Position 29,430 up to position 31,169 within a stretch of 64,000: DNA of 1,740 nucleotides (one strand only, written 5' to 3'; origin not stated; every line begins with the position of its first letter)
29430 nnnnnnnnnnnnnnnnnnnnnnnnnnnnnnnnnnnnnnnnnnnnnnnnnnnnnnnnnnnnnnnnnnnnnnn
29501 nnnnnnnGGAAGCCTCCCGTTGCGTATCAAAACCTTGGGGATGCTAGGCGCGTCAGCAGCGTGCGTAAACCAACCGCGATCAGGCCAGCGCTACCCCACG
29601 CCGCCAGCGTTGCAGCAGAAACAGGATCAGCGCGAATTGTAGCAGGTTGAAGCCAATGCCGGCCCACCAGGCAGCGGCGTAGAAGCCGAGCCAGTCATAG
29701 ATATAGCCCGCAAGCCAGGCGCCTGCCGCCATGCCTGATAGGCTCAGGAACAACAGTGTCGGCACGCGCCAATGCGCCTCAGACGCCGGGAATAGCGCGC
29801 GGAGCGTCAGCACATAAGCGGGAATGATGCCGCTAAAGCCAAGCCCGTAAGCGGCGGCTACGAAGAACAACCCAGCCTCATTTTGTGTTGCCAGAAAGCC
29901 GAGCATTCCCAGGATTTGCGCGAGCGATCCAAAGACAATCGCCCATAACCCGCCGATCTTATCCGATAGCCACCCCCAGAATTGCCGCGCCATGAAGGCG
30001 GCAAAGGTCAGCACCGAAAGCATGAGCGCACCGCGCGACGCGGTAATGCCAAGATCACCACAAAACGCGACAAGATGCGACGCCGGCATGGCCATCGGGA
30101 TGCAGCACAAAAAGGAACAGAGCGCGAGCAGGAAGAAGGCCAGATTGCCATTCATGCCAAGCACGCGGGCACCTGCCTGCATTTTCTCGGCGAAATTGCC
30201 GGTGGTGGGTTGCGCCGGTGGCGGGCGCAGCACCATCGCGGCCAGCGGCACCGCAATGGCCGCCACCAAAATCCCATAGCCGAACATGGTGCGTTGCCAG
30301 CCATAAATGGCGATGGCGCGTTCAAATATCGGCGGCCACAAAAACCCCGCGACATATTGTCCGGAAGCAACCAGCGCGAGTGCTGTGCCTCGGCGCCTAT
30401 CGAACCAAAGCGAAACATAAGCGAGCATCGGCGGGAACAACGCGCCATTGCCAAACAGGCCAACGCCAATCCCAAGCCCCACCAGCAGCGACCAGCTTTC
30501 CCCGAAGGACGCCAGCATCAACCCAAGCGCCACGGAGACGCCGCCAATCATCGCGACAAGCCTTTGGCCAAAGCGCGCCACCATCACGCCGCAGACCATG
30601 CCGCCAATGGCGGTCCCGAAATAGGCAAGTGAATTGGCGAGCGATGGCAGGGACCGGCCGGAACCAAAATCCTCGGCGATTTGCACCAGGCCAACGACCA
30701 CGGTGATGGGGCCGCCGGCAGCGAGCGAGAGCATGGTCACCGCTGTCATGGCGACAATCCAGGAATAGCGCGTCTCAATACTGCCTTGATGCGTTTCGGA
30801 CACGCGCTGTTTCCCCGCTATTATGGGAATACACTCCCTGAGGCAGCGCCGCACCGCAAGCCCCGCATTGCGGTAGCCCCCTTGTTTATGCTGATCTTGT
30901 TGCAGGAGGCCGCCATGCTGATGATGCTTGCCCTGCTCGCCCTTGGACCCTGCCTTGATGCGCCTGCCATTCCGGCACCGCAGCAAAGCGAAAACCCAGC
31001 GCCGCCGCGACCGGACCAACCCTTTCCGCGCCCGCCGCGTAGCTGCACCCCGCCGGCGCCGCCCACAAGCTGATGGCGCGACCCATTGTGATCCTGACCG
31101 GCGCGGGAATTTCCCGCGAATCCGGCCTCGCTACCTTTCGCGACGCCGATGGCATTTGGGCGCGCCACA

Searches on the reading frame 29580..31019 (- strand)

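Call 22: search_protein_families(library=pfam, proteins=[window:29580-31019:-])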
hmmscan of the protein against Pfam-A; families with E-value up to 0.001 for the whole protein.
window:29580-31019:- (479 aa): 1 family
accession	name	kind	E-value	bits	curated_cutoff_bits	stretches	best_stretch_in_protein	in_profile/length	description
PF07690.21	MFS_1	-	2.2e-34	119.4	33.4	2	94-414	4-327/347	Major Facilitator Superfamily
